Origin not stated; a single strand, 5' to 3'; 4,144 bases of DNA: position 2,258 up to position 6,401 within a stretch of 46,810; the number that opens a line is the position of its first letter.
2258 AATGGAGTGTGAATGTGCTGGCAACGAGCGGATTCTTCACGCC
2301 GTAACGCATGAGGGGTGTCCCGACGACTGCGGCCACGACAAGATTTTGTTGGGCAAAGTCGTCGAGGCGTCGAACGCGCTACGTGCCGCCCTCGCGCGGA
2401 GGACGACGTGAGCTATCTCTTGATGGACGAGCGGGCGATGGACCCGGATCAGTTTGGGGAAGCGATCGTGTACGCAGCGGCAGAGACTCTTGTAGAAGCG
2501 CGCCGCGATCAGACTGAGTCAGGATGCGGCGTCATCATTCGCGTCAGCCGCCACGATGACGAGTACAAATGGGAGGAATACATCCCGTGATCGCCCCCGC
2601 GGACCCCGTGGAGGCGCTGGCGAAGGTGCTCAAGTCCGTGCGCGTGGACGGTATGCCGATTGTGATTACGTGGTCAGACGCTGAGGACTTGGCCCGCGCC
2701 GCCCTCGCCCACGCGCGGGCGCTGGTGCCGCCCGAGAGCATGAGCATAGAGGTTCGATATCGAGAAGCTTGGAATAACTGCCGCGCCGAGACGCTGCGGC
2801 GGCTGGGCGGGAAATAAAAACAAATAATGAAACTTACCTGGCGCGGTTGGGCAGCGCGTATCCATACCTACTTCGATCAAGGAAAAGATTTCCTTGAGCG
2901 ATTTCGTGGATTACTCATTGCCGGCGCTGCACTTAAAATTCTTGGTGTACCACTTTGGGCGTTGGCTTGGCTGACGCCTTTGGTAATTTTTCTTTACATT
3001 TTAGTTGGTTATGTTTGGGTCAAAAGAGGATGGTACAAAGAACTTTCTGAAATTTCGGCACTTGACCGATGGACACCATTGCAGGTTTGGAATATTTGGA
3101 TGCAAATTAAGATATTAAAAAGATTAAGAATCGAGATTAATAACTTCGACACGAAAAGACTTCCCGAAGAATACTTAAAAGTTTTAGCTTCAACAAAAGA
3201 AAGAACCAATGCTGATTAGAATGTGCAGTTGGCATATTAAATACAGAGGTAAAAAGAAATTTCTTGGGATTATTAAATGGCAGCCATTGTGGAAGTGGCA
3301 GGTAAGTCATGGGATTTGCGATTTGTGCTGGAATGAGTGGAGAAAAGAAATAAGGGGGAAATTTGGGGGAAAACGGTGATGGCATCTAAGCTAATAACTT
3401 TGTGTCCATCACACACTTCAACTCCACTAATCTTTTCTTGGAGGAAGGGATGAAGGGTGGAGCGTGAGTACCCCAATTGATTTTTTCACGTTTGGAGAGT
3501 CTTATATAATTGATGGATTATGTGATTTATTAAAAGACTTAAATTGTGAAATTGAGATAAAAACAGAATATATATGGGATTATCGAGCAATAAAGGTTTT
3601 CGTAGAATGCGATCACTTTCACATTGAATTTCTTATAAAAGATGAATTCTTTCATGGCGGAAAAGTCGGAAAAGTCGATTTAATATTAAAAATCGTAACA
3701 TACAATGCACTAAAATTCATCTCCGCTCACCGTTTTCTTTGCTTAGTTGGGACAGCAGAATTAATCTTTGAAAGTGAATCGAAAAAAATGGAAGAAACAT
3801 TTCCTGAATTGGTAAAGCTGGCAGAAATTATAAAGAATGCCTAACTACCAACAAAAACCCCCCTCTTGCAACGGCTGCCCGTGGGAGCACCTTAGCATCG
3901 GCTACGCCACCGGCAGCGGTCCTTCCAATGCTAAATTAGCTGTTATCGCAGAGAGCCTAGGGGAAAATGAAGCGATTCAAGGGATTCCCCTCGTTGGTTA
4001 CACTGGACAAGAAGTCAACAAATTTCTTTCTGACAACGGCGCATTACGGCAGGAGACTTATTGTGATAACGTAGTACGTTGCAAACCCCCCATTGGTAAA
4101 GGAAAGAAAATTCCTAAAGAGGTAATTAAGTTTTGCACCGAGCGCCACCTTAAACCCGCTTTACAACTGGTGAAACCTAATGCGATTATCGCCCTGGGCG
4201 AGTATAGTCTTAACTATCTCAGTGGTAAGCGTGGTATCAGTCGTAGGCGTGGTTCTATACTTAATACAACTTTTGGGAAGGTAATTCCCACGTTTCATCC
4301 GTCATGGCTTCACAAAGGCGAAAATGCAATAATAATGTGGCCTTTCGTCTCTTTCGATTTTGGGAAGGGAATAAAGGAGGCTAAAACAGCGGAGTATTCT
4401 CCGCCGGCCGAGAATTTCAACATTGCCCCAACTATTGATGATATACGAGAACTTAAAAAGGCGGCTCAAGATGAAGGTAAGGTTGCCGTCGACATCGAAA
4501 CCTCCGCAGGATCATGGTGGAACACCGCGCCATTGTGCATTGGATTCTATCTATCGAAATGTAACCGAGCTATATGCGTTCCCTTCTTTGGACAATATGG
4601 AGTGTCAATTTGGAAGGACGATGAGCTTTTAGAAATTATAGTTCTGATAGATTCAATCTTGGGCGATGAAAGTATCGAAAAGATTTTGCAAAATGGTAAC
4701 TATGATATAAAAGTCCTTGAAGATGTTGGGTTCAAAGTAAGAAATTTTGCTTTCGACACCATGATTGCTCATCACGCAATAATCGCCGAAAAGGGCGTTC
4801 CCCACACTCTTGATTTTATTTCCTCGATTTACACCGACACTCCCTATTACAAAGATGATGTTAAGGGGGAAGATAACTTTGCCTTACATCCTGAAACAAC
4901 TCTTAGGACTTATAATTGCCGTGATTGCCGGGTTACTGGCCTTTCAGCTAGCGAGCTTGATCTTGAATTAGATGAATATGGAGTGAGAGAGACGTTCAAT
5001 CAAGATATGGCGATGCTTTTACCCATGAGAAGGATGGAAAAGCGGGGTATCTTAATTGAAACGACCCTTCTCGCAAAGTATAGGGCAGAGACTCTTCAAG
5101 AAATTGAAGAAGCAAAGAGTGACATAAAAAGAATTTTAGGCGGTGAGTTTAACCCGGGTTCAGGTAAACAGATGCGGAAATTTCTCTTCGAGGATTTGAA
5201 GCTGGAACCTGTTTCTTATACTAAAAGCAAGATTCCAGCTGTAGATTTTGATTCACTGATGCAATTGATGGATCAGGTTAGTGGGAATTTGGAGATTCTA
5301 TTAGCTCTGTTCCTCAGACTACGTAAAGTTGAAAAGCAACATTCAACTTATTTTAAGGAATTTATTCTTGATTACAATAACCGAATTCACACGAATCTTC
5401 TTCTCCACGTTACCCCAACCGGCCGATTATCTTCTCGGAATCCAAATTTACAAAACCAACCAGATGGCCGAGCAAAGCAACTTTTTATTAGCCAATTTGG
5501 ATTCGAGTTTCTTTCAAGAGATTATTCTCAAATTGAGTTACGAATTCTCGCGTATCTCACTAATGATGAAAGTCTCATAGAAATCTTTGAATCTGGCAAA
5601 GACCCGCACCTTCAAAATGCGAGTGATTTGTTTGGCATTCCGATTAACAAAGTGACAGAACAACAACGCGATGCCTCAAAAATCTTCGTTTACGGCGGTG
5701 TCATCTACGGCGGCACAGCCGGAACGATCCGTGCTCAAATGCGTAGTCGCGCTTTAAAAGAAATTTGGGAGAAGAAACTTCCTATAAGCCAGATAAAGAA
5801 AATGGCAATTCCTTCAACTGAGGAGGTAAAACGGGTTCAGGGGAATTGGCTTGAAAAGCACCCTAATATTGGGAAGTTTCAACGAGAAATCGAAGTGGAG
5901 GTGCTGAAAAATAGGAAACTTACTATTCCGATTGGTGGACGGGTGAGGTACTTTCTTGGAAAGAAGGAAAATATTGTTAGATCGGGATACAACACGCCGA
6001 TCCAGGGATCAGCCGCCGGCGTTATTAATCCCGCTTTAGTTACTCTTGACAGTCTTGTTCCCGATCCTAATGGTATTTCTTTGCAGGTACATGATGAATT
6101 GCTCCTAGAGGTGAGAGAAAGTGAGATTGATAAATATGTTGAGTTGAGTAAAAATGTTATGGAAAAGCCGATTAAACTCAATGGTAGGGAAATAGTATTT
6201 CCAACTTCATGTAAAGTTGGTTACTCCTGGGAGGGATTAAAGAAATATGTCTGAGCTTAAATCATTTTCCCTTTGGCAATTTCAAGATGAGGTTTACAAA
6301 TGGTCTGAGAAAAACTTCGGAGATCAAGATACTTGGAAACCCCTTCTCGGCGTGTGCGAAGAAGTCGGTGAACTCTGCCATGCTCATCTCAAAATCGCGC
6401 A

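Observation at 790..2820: GC-rich, translationally coupled cassette of orphan genes inserted into the AT-rich replication/recombination module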

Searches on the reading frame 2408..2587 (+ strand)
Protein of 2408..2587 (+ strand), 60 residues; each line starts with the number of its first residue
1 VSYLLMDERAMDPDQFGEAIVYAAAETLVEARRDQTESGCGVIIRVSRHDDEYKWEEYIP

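Call 6: search_protein_families(library=pfam, max_evalue=1, proteins=[window:2408-2587:+])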
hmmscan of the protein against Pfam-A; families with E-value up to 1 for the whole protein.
window:2408-2587:+ (60 aa): 1 family
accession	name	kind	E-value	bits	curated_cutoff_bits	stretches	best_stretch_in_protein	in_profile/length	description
PF04558.20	tRNA_synt_1c_R1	-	0.18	12.2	28.6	1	7-59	76-128/162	Glutaminyl-tRNA synthetase, non-specific RNA binding region part 1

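Call 7: search_protein_families(library=phrogs, max_evalue=1, proteins=[window:2408-2587:+])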
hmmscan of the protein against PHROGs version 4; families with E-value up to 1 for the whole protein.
window:2408-2587:+ (60 aa): 0 families

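Call 27: search_protein_families(library=padloc, max_evalue=1, proteins=[window:2408-2587:+])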
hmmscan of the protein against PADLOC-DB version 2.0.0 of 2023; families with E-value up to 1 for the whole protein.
window:2408-2587:+ (60 aa): 0 families

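Call 79: search_protein_families(library=ncbifam, max_evalue=0.1, proteins=[window:2408-2587:+])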
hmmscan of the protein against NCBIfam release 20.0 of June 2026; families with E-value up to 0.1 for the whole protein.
window:2408-2587:+ (60 aa): 0 families

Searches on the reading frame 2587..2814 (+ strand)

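Call 6: search_protein_families(library=pfam, max_evalue=1, proteins=[window:2587-2814:+])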
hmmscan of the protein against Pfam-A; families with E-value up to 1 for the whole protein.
window:2587-2814:+ (76 aa): 1 family
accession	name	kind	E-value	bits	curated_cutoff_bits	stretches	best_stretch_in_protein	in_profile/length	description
PF01380.27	SIS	-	0.081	13.2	25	1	12-52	73-113/131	SIS domain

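Call 7: search_protein_families(library=phrogs, max_evalue=1, proteins=[window:2587-2814:+])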
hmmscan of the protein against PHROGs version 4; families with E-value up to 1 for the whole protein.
window:2587-2814:+ (76 aa): 0 families

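Call 27: search_protein_families(library=padloc, max_evalue=1, proteins=[window:2587-2814:+])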
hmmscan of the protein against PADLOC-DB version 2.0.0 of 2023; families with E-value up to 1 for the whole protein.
window:2587-2814:+ (76 aa): 0 families

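Call 79: search_protein_families(library=ncbifam, max_evalue=0.1, proteins=[window:2587-2814:+])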
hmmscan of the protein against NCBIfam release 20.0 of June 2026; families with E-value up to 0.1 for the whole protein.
window:2587-2814:+ (76 aa): 0 families

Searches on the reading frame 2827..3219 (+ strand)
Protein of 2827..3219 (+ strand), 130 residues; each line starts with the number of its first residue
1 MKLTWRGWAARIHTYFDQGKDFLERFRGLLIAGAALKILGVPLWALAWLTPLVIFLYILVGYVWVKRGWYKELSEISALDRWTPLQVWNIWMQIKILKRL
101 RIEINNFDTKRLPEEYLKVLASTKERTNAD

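Call 6: search_protein_families(library=pfam, max_evalue=1, proteins=[window:2827-3216:+])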
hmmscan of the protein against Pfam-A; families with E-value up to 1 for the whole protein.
window:2827-3216:+ (130 aa): 0 families

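Call 7: search_protein_families(library=phrogs, max_evalue=1, proteins=[window:2827-3216:+])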
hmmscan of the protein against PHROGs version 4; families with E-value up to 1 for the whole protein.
window:2827-3216:+ (130 aa): 0 families

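Call 11: find_encoding_contigs(protein=window:2827-3219:+, flank=6000, max_places=10)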
Protein window:2827-3219:+ (130 aa): 23 contigs read that carry it; 5 places shown.
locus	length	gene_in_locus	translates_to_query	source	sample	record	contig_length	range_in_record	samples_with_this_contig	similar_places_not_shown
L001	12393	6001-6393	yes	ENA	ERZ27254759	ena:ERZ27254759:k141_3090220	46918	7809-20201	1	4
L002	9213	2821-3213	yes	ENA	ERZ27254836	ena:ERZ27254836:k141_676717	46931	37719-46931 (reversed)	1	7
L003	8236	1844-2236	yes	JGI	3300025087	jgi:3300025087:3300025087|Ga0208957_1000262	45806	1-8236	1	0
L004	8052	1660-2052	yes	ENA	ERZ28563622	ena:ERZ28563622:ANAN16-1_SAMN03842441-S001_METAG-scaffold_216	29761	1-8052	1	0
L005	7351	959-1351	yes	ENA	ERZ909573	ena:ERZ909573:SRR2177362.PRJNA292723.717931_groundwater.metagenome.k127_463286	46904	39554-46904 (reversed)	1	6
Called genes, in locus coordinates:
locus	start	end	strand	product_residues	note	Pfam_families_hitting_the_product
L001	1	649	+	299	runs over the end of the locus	PF12705:PDDEXK_1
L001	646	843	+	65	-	-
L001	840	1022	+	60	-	-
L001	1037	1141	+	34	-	-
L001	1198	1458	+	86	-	-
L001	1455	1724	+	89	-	-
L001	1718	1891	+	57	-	-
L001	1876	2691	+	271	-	PF13479:AAA_24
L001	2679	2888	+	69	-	-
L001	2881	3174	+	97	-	-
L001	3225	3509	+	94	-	-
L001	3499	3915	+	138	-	-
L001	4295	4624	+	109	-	-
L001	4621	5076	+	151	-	-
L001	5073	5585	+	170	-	-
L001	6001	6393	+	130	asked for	-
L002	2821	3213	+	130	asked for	-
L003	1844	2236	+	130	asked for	-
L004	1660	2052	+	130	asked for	-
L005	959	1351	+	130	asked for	-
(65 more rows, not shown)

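Call 27: search_protein_families(library=padloc, max_evalue=1, proteins=[window:2827-3216:+])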
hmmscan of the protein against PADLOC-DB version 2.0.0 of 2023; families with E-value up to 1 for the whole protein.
window:2827-3216:+ (130 aa): 0 families

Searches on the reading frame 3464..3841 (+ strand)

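Call 6: search_protein_families(library=pfam, max_evalue=1, proteins=[window:3464-3841:+])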
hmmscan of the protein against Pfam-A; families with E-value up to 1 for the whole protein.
window:3464-3841:+ (126 aa): 1 family
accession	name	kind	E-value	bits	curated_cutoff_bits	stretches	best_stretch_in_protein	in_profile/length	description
PF09834.14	DUF2061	-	0.13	13.1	23.1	1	49-80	13-44/52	Predicted membrane protein (DUF2061)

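Call 7: search_protein_families(library=phrogs, max_evalue=1, proteins=[window:3464-3841:+])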
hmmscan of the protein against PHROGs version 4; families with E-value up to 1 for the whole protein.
window:3464-3841:+ (126 aa): 0 families

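Call 27: search_protein_families(library=padloc, max_evalue=1, proteins=[window:3464-3841:+])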
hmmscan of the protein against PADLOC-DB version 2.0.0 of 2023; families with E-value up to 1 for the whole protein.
window:3464-3841:+ (126 aa): 0 families

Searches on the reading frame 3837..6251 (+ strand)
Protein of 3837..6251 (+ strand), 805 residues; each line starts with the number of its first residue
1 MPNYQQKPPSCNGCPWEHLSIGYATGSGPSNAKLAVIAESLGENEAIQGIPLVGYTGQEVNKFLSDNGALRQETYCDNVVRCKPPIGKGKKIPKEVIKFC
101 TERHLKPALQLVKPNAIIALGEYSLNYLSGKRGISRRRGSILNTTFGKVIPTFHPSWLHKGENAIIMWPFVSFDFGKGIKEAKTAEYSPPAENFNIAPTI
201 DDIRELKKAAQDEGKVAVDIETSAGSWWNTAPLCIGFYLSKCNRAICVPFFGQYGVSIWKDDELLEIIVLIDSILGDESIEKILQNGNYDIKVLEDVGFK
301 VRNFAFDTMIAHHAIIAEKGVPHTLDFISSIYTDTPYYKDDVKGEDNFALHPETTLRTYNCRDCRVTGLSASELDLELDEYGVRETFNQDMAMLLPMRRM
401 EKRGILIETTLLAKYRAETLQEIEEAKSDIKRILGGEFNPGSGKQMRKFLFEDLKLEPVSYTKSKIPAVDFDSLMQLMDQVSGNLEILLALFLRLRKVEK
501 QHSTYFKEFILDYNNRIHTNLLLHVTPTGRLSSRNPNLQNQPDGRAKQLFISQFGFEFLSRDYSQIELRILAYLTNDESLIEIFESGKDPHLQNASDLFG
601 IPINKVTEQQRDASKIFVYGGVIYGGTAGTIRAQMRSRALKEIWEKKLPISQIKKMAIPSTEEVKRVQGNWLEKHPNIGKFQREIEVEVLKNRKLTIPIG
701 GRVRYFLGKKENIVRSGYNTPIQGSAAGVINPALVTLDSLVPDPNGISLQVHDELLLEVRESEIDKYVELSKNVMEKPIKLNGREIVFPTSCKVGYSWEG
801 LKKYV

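Call 8: search_dna_similar(query=window:3837-6251:+, collection=phages, mode=protein, max_rows=15)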
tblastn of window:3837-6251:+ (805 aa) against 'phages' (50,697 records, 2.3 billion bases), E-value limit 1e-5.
Records with a match: 4604; places in all: 4607; records where one place covers at least 80% of the query: 48.
Best place of each record, by identity: <60% 4604.
By first word of the organism name: Mycobacterium 913; Vibrio 536; Staphylococcus 345; Salmonella 302; Klebsiella 293; Bacillus 236; Microbacterium 213; Escherichia 211; Pseudomonas 174; Acinetobacter 159; and 99 more.
By host as written in the record: Mycobacterium smegmatis mc2 155 651; - 634; Klebsiella pneumoniae 157; Mycobacterium smegmatis mc#155 118; Staphylococcus aureus 114; Microbacterium foliorum NRRL B-24224 99; Microbacterium foliorum NRRL B-24224 SEA 80; Escherichia coli 79; and 851 more.
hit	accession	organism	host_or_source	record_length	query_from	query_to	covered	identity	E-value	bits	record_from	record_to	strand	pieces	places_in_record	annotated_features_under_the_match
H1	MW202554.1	Caudoviricetes sp.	Manatee Spring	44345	7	804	95%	29.2%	3e-41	282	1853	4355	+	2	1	DNA polymerase (x2) | chromosome partitioning protein parB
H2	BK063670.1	Caudoviricetes sp. vir526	Methanomicrobiales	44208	4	797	99%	26.8%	2e-58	223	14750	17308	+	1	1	DNA polymerase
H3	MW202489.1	Bacteriophage sp.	Manatee Spring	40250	10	755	93%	27.3%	2e-52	204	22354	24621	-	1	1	DNA polymerase | hypothetical protein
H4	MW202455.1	Caudoviricetes sp.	Manatee Spring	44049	9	781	96%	25.5%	3e-45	182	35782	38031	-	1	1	DNA polymerase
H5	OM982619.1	Pseudomonas phage Almagne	Pseudomonas syringae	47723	2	804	100%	24.5%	3e-27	125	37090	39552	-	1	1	DNA polymerase | dCMP deaminase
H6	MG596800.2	Pseudomonas phage PMBT14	Pseudomonas fluorescens ATCC 13525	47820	2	804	100%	24.4%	3e-26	122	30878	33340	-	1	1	DNA polymerase I | dCMP deaminase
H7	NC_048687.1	Pseudomonas phage PMBT14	Pseudomonas fluorescens ATCC 13525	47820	2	804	100%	24.4%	3e-26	122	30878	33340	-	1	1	DNA polymerase I | dCMP deaminase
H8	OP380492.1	Bacillus phage Nachito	Bacillus sp. ET1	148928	26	778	94%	25.6%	3e-39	163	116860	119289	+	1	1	DNA polymerase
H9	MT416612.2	Bacillus phage YungSlug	Bacillus thuringiensis kurstaki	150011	33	777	93%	25.3%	1e-34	149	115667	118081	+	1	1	DNA polymerase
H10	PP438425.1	Microcystis phage Mel-JY34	Microcystis elabens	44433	9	755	93%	25.0%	7e-39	162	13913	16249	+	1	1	DNA polymerase | hypothetical protein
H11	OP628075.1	Lysinibacillus phage vB_LfM_LysYB1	Lysinibacillus fusiformis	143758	10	776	95%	24.2%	4e-34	147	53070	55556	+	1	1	DNA polymerase family A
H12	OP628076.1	Lysinibacillus phage vB_LfM_LysYB2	Lysinibacillus fusiformis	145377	10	776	95%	24.2%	4e-34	147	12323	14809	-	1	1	DNA polymerase family A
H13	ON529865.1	Brevundimonas phage vB_BpoS-StAshley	Brevundimonas pondensis LVF1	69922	7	759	94%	24.5%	3e-34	148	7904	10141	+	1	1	DNA polymerase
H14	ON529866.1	Brevundimonas phage vB_BpoS-MaInes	Brevundimonas pondensis LVF1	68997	7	759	94%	24.5%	4e-34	147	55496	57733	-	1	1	DNA polymerase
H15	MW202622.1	Bacteriophage sp.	Manatee Spring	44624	11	795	90%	25.0%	3e-15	164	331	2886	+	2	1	DNA polymerase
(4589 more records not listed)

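Call 9: find_related_loci(query=window:3837-6251:+, collection=viral_contigs, flank=8000)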
Query window:3837-6251:+ (805 aa) in viral_contigs; peptide patterns used: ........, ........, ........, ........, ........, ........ (x = any residue, [..] = any of these).
3 stretches matched a pattern, but none encodes a relative of the query by tblastn (E <= 1e-3).

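Call 32: find_homologous_proteins(query=window:3837-6251:+, max_evalue=1e-50)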
Query window:3837-6251:+ (805 aa): 35 proteins with E <= 1e-50 among 8000 candidates.
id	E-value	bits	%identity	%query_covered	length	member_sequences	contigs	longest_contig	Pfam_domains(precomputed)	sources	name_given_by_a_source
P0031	0.0e+0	1845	100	100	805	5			PF01612.27,PF03167.26,PF00476.27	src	-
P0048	0.0e+0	1092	60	100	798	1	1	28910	PF01612.27,PF03167.26,PF00476.27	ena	-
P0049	0.0e+0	1072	58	99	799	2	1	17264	PF03167.26,PF00476.27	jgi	-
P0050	0.0e+0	1045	59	98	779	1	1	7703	PF01612.27,PF03167.26,PF00476.27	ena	-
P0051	3.6e-291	986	55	99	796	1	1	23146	PF01612.27,PF03167.26,PF00476.27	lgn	-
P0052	8.0e-291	985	55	99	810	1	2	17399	PF01612.27,PF03167.26,PF00476.27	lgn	-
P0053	2.8e-274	930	52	99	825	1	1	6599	PF01612.27,PF03167.26,PF00476.27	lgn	-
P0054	4.1e-269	913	51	99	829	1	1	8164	PF01612.27,PF03167.26,PF00476.27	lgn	-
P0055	9.7e-264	895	65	74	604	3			PF01612.27,PF03167.26,PF00476.27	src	-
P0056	1.2e-212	726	44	100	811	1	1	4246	PF03167.26,PF00476.27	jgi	jgi:DNA polymerase I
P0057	2.7e-204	699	44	99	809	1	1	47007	PF03167.26,PF00476.27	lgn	-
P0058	1.4e-177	610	56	62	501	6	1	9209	PF00476.27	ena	-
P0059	3.4e-177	609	56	62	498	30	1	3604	PF00476.27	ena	-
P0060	4.5e-177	609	55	62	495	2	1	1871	PF00476.27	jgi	-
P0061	3.7e-175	602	39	99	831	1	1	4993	PF03167.26,PF00476.27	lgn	-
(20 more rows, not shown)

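Call 33: find_encoding_contigs(protein=P0048, flank=10000, max_places=2)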
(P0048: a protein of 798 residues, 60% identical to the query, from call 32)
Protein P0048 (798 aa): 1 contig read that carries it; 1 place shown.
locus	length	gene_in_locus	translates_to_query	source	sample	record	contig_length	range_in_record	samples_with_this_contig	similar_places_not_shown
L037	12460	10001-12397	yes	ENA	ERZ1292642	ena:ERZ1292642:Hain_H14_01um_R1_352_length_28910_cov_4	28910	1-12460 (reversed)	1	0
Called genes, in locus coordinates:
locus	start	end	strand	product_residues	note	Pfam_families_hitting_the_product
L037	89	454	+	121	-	PF01844:HNH, PF14279:HNH_5 (weak)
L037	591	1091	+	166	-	-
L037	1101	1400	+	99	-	-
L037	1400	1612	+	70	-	-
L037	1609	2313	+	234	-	-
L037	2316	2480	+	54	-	-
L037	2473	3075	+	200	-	-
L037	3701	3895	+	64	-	-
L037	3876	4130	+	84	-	-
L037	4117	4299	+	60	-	-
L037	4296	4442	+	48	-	-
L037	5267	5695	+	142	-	PF05037:DUF669 (weak)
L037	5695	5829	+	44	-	-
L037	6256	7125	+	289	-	PF12705:PDDEXK_1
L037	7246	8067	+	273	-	PF13479:AAA_24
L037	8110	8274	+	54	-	-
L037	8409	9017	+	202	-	-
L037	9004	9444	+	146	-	-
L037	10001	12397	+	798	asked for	PF03167:UDG, PF01612:DNA_pol_A_exo1, PF00476:DNA_pol_A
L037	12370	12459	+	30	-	?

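Call 34: find_encoding_contigs(protein=P0049, flank=10000, max_places=2)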
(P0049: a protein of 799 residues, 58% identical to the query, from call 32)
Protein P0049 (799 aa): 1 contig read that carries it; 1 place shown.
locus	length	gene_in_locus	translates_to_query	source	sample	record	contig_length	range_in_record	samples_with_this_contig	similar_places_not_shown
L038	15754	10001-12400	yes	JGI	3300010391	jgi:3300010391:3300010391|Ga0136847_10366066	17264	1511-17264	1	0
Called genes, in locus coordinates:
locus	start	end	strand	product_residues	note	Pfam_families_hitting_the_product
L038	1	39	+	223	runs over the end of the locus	-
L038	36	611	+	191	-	PF00092:VWA (faint), PF13768:VWA_3 (faint)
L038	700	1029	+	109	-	-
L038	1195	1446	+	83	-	-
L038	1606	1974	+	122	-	-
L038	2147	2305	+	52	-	-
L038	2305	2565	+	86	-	-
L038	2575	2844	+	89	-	-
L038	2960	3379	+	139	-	PF20274:cREC_REC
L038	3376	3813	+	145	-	-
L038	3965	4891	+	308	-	PF12705:PDDEXK_1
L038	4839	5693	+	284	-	PF13479:AAA_24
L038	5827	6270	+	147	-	-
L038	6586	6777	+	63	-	-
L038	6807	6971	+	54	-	-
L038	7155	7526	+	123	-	-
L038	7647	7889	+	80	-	PF11753:DUF3310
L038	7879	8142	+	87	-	-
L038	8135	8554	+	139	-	PF13392:HNH_3 (weak)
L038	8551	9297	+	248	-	-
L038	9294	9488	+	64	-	-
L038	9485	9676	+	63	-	-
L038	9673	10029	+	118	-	-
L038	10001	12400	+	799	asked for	PF03167:UDG, PF00476:DNA_pol_A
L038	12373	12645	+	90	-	-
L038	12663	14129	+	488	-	-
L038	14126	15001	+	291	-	PF01145:Band_7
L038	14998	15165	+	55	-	-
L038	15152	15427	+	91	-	PF00166:Cpn10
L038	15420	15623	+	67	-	-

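Call 35: find_encoding_contigs(protein=P0051, flank=10000, max_places=2)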
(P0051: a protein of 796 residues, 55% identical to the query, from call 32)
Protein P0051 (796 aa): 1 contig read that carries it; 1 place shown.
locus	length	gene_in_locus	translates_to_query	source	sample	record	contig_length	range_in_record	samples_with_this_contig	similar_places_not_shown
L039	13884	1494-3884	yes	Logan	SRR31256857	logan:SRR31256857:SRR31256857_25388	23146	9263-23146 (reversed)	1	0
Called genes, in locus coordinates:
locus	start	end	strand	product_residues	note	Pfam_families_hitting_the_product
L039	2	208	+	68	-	?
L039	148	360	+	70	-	-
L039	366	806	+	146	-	-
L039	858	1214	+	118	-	-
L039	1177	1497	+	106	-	-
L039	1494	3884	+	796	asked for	PF03167:UDG, PF01612:DNA_pol_A_exo1, PF00476:DNA_pol_A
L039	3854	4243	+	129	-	-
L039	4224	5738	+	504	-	-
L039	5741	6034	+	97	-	-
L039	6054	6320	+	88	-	-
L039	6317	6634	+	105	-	-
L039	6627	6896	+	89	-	-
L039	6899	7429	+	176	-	-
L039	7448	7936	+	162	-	-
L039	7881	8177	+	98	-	-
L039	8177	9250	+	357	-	-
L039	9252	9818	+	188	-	-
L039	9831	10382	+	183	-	PF00166:Cpn10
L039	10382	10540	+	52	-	-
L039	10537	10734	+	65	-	-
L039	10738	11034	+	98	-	-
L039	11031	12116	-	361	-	-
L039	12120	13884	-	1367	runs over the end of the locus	-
